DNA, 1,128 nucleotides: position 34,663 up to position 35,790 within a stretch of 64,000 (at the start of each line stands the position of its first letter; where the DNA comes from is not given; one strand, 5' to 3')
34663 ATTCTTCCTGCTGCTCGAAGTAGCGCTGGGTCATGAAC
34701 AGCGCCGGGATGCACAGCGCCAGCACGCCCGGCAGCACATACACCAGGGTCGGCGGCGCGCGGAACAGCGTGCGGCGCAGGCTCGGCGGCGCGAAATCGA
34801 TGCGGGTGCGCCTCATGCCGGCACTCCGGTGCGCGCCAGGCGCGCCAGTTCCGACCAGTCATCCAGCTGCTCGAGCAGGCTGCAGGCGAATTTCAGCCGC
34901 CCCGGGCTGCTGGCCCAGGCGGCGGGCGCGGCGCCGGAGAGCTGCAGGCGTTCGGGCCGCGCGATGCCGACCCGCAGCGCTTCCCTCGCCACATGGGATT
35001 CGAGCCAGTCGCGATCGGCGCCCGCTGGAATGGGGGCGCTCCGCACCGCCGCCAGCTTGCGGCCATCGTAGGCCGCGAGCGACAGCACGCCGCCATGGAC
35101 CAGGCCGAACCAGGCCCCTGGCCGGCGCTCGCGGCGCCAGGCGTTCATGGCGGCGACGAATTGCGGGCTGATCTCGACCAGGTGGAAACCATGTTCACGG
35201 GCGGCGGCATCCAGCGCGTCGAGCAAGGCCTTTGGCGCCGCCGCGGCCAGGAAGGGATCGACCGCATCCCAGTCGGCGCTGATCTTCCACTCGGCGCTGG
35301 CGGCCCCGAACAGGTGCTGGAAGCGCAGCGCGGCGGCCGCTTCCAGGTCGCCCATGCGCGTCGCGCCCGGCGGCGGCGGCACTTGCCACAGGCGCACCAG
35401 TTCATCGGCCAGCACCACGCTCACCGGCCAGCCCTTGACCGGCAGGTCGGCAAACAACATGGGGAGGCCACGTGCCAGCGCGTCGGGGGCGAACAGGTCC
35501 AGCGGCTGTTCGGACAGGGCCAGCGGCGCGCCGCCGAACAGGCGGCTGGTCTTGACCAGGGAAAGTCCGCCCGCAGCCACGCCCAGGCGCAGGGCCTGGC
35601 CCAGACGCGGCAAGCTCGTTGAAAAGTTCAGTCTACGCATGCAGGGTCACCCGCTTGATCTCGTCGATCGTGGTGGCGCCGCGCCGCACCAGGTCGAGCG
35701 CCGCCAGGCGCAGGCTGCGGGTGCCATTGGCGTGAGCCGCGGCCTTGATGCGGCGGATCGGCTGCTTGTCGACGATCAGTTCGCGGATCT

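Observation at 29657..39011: Eleven-gene GspG/F/E + PilMNOP-like + TPR-liposecretin operon: a type IV filament machine fitting neither the canonical T2SS nor the T4aP layout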

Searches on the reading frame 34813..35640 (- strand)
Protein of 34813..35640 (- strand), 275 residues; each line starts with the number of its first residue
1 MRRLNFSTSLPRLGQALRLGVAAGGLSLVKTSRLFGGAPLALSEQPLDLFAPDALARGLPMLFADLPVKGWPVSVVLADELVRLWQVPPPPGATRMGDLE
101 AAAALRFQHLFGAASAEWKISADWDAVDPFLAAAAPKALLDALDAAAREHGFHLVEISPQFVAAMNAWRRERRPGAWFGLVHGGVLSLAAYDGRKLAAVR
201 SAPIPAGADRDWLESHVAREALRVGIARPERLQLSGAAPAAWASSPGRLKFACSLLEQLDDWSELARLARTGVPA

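Call 5: search_protein_families(library=pfam, proteins=[window:34813-35640:-], max_evalue=0.1)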
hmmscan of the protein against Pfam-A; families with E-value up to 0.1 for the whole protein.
window:34813-35640:- (275 aa): 1 family
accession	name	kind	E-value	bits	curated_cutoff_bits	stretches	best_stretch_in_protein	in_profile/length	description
PF23794.1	Phage_Gp84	-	0.098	13.1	27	0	133-158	19-44/66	Mycobacterium phage Gp84-like protein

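Call 6: search_protein_families(library=ncbifam, proteins=[window:34813-35640:-], max_evalue=0.1)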
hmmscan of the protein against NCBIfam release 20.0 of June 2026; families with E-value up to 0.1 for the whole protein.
window:34813-35640:- (275 aa): 0 families

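Call 9: find_homologous_proteins(query=window:34813-35640:-, max_evalue=0.001)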
Query window:34813-35640:- (275 aa): 353 proteins with E <= 0.001 among 8000 candidates; the best 120 are listed.
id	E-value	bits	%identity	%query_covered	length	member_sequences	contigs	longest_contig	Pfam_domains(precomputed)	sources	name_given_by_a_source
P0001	3.6e-161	553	95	100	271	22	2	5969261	-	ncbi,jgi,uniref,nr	ncbi:hypothetical protein [Massilia timonae]|uniref:hypothetical protein n=1 Tax=Massilia timonae Ta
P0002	7.3e-152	522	89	100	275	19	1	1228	-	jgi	-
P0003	6.3e-149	513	88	100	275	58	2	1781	-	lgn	-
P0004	1.1e-146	506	87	100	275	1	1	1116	-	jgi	-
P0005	1.2e-139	482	86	97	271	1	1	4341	-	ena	-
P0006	6.0e-135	467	83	96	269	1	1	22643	-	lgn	-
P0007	1.7e-131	456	81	95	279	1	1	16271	-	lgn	-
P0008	4.9e-131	454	80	95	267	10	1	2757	-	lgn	-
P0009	3.0e-130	452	81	95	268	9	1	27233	-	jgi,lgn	-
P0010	5.0e-129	448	83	93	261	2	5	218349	-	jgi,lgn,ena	-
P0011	1.3e-128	446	78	98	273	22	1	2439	-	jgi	jgi:hypothetical protein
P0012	1.1e-127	443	80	96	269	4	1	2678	-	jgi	-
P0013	1.1e-126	440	76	100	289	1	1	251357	-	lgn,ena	-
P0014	1.3e-126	440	80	96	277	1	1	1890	-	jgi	jgi:hypothetical protein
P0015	4.7e-126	438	79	95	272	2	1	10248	-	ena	-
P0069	6.1e-101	355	66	95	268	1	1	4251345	-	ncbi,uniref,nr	ncbi:hypothetical protein [Massilia sp. H6]|uniref:hypothetical protein n=1 Tax=Massilia sp. H6 TaxI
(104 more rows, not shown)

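Call 12: find_related_loci(query=A1, collection=genome_contigs, flank=10000)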
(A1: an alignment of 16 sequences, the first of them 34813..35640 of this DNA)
Query A1 (275 aa) in genome_contigs; peptide patterns used: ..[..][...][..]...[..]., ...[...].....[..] (x = any residue, [..] = any of these).
169 stretches matched a pattern; 94 encode a relative of the query (tblastn E <= 1e-3); the best 80 are kept; 80 distinct loci.
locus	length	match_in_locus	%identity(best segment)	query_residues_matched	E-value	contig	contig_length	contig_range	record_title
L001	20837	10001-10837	92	1-275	2e-149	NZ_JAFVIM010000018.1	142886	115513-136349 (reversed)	Massilia oculi strain HYUMC2021 contig18, whole genome shotgun sequence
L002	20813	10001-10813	94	1-275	2e-145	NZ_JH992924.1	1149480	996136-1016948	Massilia timonae CCUG 45783 supercont1.3, whole genome shotgun sequence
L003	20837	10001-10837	91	1-275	1e-140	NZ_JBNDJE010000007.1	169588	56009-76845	Massilia sp. UYP11 Ga0504880_07, whole genome shotgun sequence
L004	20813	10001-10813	91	1-275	4e-138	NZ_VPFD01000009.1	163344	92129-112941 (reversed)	Massilia arenae strain GEM5 GEM5_9, whole genome shotgun sequence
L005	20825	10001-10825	91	1-275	5e-136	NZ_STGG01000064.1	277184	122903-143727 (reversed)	Massilia sp. HP4 HP4_ctg64, whole genome shotgun sequence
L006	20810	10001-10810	89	1-274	8e-135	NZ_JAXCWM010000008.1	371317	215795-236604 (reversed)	Massilia sp. CFBP9012 CFBP9012_8, whole genome shotgun sequence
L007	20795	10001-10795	79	9-272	9e-128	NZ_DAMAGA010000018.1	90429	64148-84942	MAG: Massilia sp. isolate CTOTU48092 NODE_86_length_90429_cov_7.366333, whole genome shotgun sequence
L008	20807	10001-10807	79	1-272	3e-126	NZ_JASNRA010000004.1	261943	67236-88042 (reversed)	Massilia sp. YIM B02443 Scaffold4, whole genome shotgun sequence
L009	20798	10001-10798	76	9-272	3e-122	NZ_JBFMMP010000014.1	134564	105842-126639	Massilia aurea strain 186 NODE_14_length_134564_cov_211.228290, whole genome shotgun sequence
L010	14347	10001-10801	72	12-275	2e-119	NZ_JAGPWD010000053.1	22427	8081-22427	Massilia sp. ZL223 Massilia_ZL223_S140_Assembly_contig_53, whole genome shotgun sequence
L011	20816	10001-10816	73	1-275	1e-119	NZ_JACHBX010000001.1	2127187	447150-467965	Massilia aurea strain AT3.2 Ga0372471_01, whole genome shotgun sequence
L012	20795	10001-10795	75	13-275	5e-119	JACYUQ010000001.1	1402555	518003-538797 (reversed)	Oxalobacteraceae sp. CFBP 13730 strain CFBP13730 CFBP1373001, whole genome shotgun sequence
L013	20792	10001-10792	75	14-275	1e-118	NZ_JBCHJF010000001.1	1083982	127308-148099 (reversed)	Massilia sp. MP_M2 Ga0418738_01, whole genome shotgun sequence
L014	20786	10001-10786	77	12-271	6e-113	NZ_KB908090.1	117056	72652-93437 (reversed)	Massilia niastensis DSM 21313 H162DRAFT_scaffold00015.15, whole genome shotgun sequence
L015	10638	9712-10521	70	12-275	9e-112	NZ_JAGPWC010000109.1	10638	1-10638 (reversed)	Massilia sp. ST3 Massilia_ST3_Assembly_with_Trim_contig_109, whole genome shotgun sequence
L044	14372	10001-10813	60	3-272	7e-86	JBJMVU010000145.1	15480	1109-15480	MAG: Massilia sp. isolate H1_16_all_fractions_conc_50_67_10 k255_1886367, whole genome shotgun sequence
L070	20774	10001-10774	50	12-275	1e-68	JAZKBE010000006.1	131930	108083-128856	MAG: Pseudomonadota bacterium isolate ADI_H3L2_1_122_18_3-bin065_1 ADIH3L21_B065_1_000000000006, whole genome shotgun se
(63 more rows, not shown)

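Call 16: search_protein_representatives(alignment_id=A1)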
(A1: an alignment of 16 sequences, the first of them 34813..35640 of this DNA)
Query: 16 sequences, 273 profile positions. Proteins with E-value up to 0.001 (for the whole library): 1736; up to 1e-10: 592; up to 1e-30: 201. The best 150 are listed.
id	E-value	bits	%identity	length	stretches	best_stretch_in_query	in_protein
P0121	5.5e-95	334.0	-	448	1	6-271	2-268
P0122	1.1e-86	306.7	-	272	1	7-271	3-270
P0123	3.4e-85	301.8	-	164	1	111-272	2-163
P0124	2.0e-84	299.3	-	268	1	10-273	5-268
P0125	2.5e-83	295.7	-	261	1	13-272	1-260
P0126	3.4e-80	285.5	-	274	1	7-273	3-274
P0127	3.4e-76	272.3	-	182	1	6-185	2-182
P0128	2.3e-75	269.6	-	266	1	6-271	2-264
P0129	5.3e-73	261.9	-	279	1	7-271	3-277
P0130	1.6e-72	260.3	-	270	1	6-271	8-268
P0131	1.1e-70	254.2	-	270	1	6-270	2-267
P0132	1.7e-70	253.6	-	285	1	7-258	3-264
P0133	2.7e-70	253.0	-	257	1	7-273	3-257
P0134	1.8e-69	250.3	-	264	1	6-272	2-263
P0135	2.1e-69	250.1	-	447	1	12-270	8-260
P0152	5.2e-60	219.2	-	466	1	13-271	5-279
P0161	1.3e-57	211.3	-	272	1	6-272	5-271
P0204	5.1e-51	189.8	-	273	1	5-270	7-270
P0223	1.4e-48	181.8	-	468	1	7-256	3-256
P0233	5.6e-46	173.2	-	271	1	8-273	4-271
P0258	1.9e-40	155.1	-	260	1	8-254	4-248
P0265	3.8e-39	150.8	-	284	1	4-271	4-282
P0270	6.8e-39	150.0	-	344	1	13-241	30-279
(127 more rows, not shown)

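Call 18: search_solved_structures(query=A2, max_evalue=10, show_alignments=2)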
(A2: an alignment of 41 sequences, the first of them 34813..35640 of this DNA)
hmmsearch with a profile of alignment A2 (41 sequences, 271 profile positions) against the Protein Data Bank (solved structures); distinct sequences matched with E-value up to 10: 2.
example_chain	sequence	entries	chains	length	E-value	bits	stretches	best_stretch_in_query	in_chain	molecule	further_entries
6jv7_B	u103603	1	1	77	1.7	11.1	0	143-164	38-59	D-anaphylatoxin C5a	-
6jv7_A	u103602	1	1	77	1.7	11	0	143-164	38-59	Chimeric-rC5a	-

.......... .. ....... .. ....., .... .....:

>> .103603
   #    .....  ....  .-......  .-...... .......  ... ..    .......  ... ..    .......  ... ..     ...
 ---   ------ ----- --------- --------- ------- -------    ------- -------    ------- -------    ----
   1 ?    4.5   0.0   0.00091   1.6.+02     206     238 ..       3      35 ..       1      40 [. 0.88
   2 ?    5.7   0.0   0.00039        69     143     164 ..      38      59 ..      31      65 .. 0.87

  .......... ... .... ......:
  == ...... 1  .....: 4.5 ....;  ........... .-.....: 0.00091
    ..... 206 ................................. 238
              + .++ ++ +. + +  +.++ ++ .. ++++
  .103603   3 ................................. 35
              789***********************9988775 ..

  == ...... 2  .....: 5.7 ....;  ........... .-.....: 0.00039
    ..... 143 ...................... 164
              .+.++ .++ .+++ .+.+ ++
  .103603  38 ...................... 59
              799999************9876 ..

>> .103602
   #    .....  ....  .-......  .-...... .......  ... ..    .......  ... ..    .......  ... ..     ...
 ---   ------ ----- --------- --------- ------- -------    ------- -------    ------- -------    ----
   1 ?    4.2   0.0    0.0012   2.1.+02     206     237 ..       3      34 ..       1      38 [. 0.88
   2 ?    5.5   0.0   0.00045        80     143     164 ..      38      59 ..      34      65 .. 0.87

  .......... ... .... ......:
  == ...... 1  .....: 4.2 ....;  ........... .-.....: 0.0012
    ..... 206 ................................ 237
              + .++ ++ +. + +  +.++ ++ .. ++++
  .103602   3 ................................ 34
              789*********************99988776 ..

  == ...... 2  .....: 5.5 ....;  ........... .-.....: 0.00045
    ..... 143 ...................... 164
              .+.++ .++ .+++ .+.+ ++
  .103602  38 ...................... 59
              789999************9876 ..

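Call 19: list_cluster_members(proteins=[P0121, P0135, P0152, P0223, P0161, P0204, P0233, P0258, P0265, P0270])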
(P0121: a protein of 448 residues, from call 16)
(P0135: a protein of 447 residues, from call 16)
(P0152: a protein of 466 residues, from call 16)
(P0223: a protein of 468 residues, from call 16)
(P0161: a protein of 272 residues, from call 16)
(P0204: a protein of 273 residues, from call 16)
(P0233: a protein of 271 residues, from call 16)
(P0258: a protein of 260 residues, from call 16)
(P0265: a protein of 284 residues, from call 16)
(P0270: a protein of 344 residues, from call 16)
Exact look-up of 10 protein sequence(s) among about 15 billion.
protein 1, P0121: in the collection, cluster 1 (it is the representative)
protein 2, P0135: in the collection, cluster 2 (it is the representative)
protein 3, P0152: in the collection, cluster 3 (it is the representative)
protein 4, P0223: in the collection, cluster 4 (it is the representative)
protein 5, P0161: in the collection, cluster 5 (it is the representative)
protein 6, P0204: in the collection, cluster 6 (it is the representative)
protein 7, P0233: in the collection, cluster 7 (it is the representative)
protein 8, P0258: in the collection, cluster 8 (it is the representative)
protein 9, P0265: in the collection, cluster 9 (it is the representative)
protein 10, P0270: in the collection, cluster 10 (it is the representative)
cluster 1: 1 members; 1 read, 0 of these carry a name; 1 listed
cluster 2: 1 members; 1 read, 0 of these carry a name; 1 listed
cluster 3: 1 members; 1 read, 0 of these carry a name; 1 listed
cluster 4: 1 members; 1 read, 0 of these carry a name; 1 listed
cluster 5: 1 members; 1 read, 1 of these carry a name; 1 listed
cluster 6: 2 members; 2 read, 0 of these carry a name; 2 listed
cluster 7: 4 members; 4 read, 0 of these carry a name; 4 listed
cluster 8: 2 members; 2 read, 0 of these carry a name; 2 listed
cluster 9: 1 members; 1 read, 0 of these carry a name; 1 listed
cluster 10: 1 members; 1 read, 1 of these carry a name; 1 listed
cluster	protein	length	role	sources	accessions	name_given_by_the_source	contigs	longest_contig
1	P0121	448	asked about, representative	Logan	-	-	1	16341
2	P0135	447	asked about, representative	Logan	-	-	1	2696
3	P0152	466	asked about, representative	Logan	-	-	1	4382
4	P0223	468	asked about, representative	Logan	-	-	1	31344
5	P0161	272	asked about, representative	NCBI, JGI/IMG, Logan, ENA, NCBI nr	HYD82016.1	MAG TPA: hypothetical protein VEC06_19610 [Paucimonas sp.] | hypothetical protein [Paucimonas sp.]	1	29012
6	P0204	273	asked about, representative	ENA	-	-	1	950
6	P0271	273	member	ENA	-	-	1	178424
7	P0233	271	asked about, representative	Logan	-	-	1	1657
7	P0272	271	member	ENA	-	-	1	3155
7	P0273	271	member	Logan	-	-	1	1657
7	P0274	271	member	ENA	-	-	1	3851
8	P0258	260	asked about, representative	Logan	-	-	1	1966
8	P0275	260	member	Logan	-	-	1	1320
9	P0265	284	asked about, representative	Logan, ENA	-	-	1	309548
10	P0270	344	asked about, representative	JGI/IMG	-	hypothetical protein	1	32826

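Call 23: search_dna_similar(query=window:34813-35640:-, collection=plasmids, mode=protein, max_evalue=0.001, max_rows=30)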
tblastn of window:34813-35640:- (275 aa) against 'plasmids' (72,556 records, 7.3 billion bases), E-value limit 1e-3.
Records with a match: 6; places in all: 9; records where one place covers at least 80% of the query: 3.
Best place of each record, by identity: <60% 6.
By first word of the organism name: Paraburkholderia 5; Burkholderia 1.
By predicted mobility (MOB-suite, as given by PLSDB): non-mobilizable 4; mobilizable 1; conjugative 1.
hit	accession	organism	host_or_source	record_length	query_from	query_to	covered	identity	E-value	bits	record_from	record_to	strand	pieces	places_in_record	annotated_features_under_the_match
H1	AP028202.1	Paraburkholderia largidicola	Physopelta gutta,midgut,Midgut crypts ...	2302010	14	234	80%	41.3%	5e-34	137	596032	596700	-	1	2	hypothetical protein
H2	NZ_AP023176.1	Paraburkholderia largidicola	Physopelta gutta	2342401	14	234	80%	41.3%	5e-34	137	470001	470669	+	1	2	none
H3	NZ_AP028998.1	Paraburkholderia sp. 22B1P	-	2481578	14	234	80%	41.3%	5e-34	137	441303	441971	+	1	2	none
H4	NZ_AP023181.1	Paraburkholderia sp. PGU19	Physopelta gutta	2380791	69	234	60%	39.3%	3e-10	68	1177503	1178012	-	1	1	none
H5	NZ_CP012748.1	Paraburkholderia caribensis MBA4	soil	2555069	73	234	59%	38.6%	1e-13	78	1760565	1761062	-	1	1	none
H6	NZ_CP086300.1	Burkholderia ambifaria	cell culture,agricultural soil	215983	15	200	68%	30.5%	9e-11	69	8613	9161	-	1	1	hypothetical protein | GspE/PulE family protein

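Call 24: get_annotated_region(hit=H1, flank=12000)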
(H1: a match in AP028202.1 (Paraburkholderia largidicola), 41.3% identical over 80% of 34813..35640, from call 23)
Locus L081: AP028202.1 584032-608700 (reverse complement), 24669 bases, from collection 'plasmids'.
description: Paraburkholderia sp. F2 plasmid PPGUF2_p1 DNA, complete genome
organism: Paraburkholderia largidicola (NCBI taxid 3014751)
taxonomy: Bacteria; Pseudomonadota; Betaproteobacteria; Burkholderiales; Burkholderiaceae; Paraburkholderia; Paraburkholderia largidicola
host: -; source: Physopelta gutta,midgut,Midgut crypts of sting bug Physopelta gutta; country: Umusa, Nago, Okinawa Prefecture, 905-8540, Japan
typing (MOB-suite, as given by PLSDB): non-mobilizable
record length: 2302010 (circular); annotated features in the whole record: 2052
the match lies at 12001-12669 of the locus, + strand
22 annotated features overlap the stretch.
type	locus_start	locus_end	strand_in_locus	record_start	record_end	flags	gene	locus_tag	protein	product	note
CDS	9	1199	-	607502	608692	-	-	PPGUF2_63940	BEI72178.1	hypothetical protein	-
CDS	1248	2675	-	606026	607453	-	-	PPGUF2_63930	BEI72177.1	carbohydrate porin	-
CDS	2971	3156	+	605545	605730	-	-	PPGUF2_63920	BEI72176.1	hypothetical protein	-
CDS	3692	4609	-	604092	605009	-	-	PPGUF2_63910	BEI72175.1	LysR family transcriptional regulator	-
CDS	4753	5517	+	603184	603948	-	-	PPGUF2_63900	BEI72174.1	SDR family oxidoreductase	-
CDS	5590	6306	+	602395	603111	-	-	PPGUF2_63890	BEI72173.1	pirin family protein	-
CDS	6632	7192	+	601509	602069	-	-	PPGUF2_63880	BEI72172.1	hypothetical protein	-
CDS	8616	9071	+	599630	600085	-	-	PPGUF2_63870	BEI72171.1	hypothetical protein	-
CDS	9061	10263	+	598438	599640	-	-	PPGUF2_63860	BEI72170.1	type II secretion system F family protein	-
CDS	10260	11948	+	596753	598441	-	-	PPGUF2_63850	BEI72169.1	GspE/PulE family protein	-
CDS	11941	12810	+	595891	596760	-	-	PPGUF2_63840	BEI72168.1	hypothetical protein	-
CDS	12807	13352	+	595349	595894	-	-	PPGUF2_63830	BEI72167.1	hypothetical protein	-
CDS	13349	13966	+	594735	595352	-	-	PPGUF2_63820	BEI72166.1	hypothetical protein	-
CDS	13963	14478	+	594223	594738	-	-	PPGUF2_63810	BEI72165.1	hypothetical protein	-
CDS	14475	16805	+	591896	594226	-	-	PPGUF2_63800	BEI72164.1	tetratricopeptide repeat protein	-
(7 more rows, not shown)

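Call 25: get_annotated_region(hit=H6, flank=9000)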
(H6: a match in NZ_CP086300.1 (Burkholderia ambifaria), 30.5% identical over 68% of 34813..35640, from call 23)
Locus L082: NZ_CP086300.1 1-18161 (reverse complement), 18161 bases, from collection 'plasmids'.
description: Burkholderia ambifaria strain B21-006 plasmid unnamed, complete sequence
organism: Burkholderia ambifaria (NCBI taxid 152480)
taxonomy: Bacteria; Pseudomonadota; Betaproteobacteria; Burkholderiales; Burkholderiaceae; Burkholderia; Burkholderia ambifaria
host: -; source: cell culture,agricultural soil; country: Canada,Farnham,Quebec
typing (MOB-suite, as given by PLSDB): conjugative; replicon rep_cluster_526; relaxase MOBH; mating-pair formation MPF_T
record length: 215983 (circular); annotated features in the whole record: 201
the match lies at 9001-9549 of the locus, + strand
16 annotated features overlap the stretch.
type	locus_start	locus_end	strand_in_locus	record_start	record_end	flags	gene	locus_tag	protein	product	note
CDS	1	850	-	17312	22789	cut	-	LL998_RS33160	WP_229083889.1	RHS repeat-associated core domain-containing protein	-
CDS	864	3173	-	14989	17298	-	-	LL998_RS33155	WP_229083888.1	IPT/TIG domain-containing protein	-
CDS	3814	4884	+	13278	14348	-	-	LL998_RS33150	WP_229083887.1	cytochrome c peroxidase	-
CDS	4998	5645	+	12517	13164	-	-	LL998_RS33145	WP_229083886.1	lytic transglycosylase domain-containing protein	-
CDS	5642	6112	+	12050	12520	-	gspG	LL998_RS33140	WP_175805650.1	type II secretion system major pseudopilin GspG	GO:0015628 - protein secretion by the type II secretion system [Evidence IEA]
CDS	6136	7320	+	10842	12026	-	-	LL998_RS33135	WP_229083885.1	type II secretion system F family protein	-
CDS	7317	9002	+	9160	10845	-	-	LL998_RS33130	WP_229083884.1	GspE/PulE family protein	GO:0009306 - protein secretion [Evidence IEA]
CDS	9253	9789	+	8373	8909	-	-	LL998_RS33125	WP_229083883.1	hypothetical protein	-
CDS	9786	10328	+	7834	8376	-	-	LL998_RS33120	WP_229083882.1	hypothetical protein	-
CDS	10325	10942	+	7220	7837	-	-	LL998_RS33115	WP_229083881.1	hypothetical protein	-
CDS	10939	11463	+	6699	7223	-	-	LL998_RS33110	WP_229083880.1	hypothetical protein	-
CDS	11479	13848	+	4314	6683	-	-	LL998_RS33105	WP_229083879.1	secretin and TonB N-terminal domain-containing protein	-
CDS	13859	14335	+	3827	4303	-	-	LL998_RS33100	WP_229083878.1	type II secretion system protein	-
CDS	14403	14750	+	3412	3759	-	-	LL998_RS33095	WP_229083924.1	type II secretion system protein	-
CDS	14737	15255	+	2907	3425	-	-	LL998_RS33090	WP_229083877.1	type II secretion system protein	-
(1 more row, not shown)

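Call 27: predict_structure(alignment_id=A2)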
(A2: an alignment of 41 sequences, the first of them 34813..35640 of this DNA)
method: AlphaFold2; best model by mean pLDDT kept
length: 275 residues; sequences in the alignment: 41
mean_pLDDT: 92.3   pTM: 0.89
mean pLDDT of the five models: 92.3, 92.2, 92.2, 91.8, 91.4
residues with pLDDT >= 90: 239; 70-90: 23; 50-70: 5; < 50: 8
segments of 3 or more residues with pLDDT < 50: 1-8
pLDDT, mean of each block of 10 residues (from residue 1): 42 87 97 87 96 93 94 97 96 97 97 96 95 97 96 97 96 95 96 94 95 96 96 95 82 90 95 85
secondary structure, 60 per line:
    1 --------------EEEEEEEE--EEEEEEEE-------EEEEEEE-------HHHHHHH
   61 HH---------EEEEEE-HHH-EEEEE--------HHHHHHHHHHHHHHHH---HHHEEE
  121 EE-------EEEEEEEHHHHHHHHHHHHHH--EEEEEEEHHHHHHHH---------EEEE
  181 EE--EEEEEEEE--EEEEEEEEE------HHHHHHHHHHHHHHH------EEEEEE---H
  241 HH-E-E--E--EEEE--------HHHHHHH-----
elements in order: E15-22 E25-32 E40-46 H54-62 E72-77 E83-87 H96-111 E118-122 E130-136 H137-150 E153-159 H160-167 E177-182 E185-192 E195-203 H210-224 E231-236 E252-255 H264-270

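Call 31: fold_search(model_id=the predicted structure, library=pdb)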
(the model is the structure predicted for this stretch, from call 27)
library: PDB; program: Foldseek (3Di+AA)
matches with E <= 10: 1432; with E <= 0.001: 196
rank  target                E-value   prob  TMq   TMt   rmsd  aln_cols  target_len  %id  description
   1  5eox_A                1.0e-11  1.00  0.44  0.37   8.3       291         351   12  Pseudomonas aeruginosa PilM bound to ADP (released 2016-04-27)
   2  5eoy_A                2.0e-11  1.00  0.46  0.38   8.1       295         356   12  Pseudomonas aeruginosa SeMet-PilM bound to ADP (released 2016-04-27)
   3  5eoy_B                3.1e-11  1.00  0.42  0.35   8.6       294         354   12  Pseudomonas aeruginosa SeMet-PilM bound to ADP (released 2016-04-27)
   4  5eox_B                3.3e-11  1.00  0.43  0.35   8.9       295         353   11  Pseudomonas aeruginosa PilM bound to ADP (released 2016-04-27)
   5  1yf5                  3.7e-11  1.00  0.58  0.65   5.2       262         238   14  Cyto-Epsl: The Cytoplasmic Domain Of Epsl, An Inner Membrane Component Of The Type II Secretion System Of Vibrio Cholera (released 2005-05-03)
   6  5eq6_A                3.7e-11  1.00  0.47  0.38   8.5       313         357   12  Pseudomonas aeruginosa PilM bound to AMP-PNP (released 2016-04-27)
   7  5tkw                  6.4e-11  1.00  0.50  0.56   6.7       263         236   12  1.35 Angstrom Resolution Crystal Structure of a Pullulanase-specific Type II Secretion System Integral Cytoplasmic Membr (released 2016-10-19)
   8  5eq6_B                1.3e-10  1.00  0.43  0.36   9.0       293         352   11  Pseudomonas aeruginosa PilM bound to AMP-PNP (released 2016-04-27)
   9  5eou_B                1.5e-10  1.00  0.50  0.41   7.0       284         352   11  Pseudomonas aeruginosa PilM:PilN1-12 bound to ATP (released 2016-04-27)
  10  2ych_A                2.2e-10  1.00  0.57  0.49   6.8       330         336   18  PilM-PilN type IV pilus biogenesis complex (released 2011-05-11)
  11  3hrg                  2.8e-10  1.00  0.60  0.64   4.8       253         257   11  Crystal structure of Bacteroides thetaiotaomicron BT_3980, protein with actin-like ATPase fold and unknown function (NP_ (released 2009-06-23)
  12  3jc8_Ma               3.1e-10  1.00  0.62  0.50   6.1       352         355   14  Architectural model of the type IVa pilus machine in a piliated state (released 2016-03-16)
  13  4pht_X                4.8e-10  1.00  0.52  0.62   6.0       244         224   14  ATPase GspE in complex with the cytoplasmic domain of GspL from the Vibrio vulnificus type II Secretion system (released 2014-11-26)
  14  4pht_Y                7.4e-10  1.00  0.53  0.63   5.6       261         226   12  ATPase GspE in complex with the cytoplasmic domain of GspL from the Vibrio vulnificus type II Secretion system (released 2014-11-26)
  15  5eou_A                1.1e-09  1.00  0.46  0.39   7.7       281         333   12  Pseudomonas aeruginosa PilM:PilN1-12 bound to ATP (released 2016-04-27)
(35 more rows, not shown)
